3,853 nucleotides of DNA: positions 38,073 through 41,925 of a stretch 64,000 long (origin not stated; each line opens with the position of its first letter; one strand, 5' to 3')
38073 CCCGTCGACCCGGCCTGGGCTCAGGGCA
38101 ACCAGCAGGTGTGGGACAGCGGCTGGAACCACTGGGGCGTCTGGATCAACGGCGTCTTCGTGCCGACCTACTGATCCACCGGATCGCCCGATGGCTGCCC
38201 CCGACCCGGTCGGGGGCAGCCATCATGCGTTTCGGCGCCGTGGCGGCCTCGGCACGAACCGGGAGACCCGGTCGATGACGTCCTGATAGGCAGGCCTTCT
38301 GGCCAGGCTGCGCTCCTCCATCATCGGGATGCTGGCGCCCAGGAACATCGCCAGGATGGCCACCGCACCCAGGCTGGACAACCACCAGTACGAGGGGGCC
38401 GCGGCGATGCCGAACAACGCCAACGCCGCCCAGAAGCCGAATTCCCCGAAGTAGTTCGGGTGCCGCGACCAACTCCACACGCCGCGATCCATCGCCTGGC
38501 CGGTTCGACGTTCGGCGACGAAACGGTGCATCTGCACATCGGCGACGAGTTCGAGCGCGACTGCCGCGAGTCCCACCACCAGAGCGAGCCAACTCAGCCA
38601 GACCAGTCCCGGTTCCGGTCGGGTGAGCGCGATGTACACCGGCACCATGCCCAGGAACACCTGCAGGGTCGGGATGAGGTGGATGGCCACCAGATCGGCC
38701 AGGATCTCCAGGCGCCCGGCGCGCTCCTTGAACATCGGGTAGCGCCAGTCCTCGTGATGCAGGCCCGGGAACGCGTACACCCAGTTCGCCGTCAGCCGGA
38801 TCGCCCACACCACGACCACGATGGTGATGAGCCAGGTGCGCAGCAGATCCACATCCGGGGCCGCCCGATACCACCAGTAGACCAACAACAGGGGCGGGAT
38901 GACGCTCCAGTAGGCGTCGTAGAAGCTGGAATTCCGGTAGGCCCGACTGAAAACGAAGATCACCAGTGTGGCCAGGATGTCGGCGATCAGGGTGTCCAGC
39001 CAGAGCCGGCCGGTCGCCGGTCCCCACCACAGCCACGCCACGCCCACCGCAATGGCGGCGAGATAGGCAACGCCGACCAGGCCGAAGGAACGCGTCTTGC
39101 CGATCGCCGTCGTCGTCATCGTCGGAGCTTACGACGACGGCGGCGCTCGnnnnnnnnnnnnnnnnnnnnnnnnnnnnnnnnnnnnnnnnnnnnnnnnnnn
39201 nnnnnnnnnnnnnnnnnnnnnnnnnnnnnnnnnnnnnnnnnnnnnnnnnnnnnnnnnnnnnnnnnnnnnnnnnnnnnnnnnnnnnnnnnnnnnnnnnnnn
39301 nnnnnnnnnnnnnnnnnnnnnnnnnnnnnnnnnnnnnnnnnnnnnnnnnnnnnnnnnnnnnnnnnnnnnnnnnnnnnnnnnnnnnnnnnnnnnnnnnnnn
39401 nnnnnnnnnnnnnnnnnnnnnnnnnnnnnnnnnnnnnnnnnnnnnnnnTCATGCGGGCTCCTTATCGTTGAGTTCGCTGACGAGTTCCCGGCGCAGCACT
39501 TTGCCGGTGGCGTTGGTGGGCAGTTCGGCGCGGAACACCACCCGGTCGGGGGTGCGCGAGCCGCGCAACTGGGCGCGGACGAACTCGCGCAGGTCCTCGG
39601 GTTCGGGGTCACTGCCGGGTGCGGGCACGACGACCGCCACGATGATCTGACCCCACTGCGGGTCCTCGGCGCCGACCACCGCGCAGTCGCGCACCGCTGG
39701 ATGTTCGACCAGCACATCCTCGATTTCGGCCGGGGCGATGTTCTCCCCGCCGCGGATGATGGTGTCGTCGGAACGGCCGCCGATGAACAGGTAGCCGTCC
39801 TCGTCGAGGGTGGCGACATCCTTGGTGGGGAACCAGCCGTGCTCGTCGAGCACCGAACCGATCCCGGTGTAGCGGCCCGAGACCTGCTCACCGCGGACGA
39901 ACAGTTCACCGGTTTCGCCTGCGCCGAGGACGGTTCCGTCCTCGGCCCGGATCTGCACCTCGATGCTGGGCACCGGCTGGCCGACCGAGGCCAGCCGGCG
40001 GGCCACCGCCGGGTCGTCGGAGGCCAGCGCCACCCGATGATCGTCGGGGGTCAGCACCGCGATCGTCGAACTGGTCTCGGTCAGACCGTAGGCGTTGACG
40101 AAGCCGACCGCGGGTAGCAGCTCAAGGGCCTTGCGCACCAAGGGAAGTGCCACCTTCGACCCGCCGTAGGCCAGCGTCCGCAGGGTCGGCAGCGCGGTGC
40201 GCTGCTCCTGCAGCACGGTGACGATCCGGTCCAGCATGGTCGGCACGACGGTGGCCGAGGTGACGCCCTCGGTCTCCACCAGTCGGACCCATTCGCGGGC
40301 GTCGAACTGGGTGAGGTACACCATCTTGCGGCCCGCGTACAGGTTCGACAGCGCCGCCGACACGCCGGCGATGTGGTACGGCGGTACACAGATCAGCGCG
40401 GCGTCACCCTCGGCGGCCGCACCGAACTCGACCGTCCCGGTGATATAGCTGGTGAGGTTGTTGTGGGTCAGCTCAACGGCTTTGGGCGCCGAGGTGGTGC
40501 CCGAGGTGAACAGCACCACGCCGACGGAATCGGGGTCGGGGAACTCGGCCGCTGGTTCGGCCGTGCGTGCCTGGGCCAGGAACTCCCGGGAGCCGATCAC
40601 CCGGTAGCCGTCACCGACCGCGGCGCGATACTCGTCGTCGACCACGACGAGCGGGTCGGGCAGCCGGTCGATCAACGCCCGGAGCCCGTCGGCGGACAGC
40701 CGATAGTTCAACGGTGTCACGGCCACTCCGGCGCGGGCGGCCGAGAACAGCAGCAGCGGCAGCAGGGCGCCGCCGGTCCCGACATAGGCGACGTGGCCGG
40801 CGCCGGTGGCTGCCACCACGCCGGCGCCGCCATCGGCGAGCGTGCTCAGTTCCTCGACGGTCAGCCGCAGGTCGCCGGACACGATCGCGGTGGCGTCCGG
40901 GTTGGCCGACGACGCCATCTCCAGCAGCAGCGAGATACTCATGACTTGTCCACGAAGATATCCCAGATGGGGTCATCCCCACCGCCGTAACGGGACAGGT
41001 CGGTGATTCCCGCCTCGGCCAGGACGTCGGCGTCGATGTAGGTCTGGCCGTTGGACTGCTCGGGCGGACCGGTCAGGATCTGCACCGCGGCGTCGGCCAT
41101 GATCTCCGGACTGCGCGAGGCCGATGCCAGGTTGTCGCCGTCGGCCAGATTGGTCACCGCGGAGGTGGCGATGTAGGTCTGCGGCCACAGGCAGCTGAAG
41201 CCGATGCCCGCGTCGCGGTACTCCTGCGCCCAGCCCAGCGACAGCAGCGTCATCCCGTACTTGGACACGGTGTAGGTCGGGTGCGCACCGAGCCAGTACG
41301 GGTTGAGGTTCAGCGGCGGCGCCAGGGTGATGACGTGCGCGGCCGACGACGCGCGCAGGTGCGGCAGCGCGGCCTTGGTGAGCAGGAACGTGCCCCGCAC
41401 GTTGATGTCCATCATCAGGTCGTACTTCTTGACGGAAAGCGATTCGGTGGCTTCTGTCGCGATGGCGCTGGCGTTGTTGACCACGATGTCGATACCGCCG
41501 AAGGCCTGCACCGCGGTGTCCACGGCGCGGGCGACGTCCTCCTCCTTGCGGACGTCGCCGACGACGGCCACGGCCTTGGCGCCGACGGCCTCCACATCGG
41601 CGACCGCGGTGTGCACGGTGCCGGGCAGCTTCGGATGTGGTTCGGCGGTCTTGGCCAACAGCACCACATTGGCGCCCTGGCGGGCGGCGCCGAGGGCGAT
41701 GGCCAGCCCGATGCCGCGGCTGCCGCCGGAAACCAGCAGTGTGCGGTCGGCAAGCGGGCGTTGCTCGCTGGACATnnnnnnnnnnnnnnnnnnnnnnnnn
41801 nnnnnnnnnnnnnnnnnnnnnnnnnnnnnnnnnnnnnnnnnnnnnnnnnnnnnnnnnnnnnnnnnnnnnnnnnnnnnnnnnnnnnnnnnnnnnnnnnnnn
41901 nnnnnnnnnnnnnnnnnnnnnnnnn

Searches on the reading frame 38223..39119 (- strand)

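Call 11: search_protein_families(library=pfam, proteins=[window:38223-39119:-])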
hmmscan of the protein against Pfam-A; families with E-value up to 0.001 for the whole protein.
window:38223-39119:- (298 aa): 2 families
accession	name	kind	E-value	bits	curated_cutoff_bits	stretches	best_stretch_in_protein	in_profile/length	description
PF06966.17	DUF1295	-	2.9e-38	132.1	20.4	1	55-280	2-230/235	Protein of unknown function (DUF1295)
PF04140.19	ICMT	-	0.00015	22.5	24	1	201-273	27-94/95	Isoprenylcysteine carboxyl methyltransferase (ICMT) family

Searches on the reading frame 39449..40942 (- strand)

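Call 11: search_protein_families(library=pfam, proteins=[window:39449-40942:-])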
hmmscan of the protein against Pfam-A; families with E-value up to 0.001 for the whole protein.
window:39449-40942:- (497 aa): 3 families
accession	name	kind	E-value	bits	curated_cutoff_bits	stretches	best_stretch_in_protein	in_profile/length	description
PF00501.34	AMP-binding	-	2.8e-56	191.4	29.9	1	10-358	4-383/384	AMP-binding enzyme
PF13193.12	AMP-binding_C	-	3.4e-21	76.4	24.5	1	406-481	1-76/76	AMP-binding enzyme C-terminal domain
PF23562.2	AMP-binding_C_3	-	9.4e-06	26.5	20.8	1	396-436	6-47/124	AMP-binding enzyme C-terminal domain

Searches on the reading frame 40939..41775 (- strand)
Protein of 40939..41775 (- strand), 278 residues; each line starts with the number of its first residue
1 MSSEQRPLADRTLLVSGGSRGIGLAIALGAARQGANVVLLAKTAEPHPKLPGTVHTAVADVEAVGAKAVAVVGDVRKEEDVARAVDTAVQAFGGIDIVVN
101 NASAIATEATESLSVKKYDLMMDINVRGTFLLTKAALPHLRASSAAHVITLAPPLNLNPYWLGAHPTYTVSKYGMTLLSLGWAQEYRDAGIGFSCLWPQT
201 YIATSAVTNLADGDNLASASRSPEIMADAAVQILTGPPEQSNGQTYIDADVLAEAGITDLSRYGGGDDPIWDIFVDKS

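Call 11: search_protein_families(library=pfam, proteins=[window:40939-41775:-])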
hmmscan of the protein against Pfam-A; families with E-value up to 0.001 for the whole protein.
window:40939-41775:- (278 aa): 3 families
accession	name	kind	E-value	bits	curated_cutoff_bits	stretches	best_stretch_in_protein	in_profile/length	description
PF00106.31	adh_short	-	3.1e-34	118.6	26.6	1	12-210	2-190/195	short chain dehydrogenase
PF13561.12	adh_short_C2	-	5.5e-27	95.3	27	1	20-222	6-196/236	Enoyl-(Acyl carrier protein) reductase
PF08659.16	KR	-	8.1e-10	39.3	22.6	1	12-136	2-123/180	KR domain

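Call 38: search_protein_families(library=ncbifam, proteins=[window:40939-41775:-], max_evalue=0.00001)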
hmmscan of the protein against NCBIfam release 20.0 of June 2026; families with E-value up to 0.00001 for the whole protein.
window:40939-41775:- (278 aa): 195 families (the best 25 are shown)
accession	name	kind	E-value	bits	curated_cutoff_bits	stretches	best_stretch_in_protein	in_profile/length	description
NF006133.0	PRK08278.1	subfamily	6.4e-122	405.8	250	1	7-277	3-275/278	SDR family oxidoreductase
TIGR03971.1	SDR_subfam_1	subfamily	1.3e-31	109.9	300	1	8-211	1-207/271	mycofactocin-coupled SDR family oxidoreductase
NF005594.0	PRK07326.1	equivalog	1.6e-31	109.7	271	1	9-207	5-191/237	SDR family oxidoreductase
NF005559.1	PRK07231.1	subfamily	4.1e-31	108.4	215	1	8-212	2-196/249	glucose 1-dehydrogenase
NF009468.0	PRK12826.1-4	equivalog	1.1e-28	100.6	318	1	7-219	4-207/256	SDR family oxidoreductase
NF040490.1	SDR_subfam_3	subfamily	1.1e-28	100.4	385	1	8-202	2-199/268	mycofactocin-coupled SDR family oxidoreductase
NF009093.0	PRK12429.1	subfamily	1.6e-28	99.7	258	1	8-209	3-194/259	3-hydroxybutyrate dehydrogenase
NF006070.0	PRK08213.1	subfamily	4.9e-28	98.4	279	1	8-201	10-199/259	gluconate 5-dehydrogenase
NF005806.0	PRK07666.1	equivalog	8.1e-28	97.3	286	1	8-233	5-220/239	3-ketoacyl-ACP reductase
NF004825.0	PRK06181.1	equivalog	4.6e-27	95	215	1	7-178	3-165/268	SDR family oxidoreductase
NF006493.1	PRK08936.1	subfamily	2.4e-26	92.6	420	1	8-200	5-190/261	glucose-1-dehydrogenase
NF004202.0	PRK05653.2-2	equivalog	3.7e-26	92.2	333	1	8-150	5-140/259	3-oxoacyl-ACP reductase FabG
TIGR01963.1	PHB_DH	subfamily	1.4e-25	90.1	307.05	1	11-209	2-190/255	3-hydroxybutyrate dehydrogenase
NF005681.0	PRK07478.1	subfamily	1.4e-25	90.1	267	1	8-202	4-191/254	SDR family oxidoreductase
NF004791.0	PRK06138.1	equivalog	1.5e-25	89.9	312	1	8-224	3-212/252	SDR family oxidoreductase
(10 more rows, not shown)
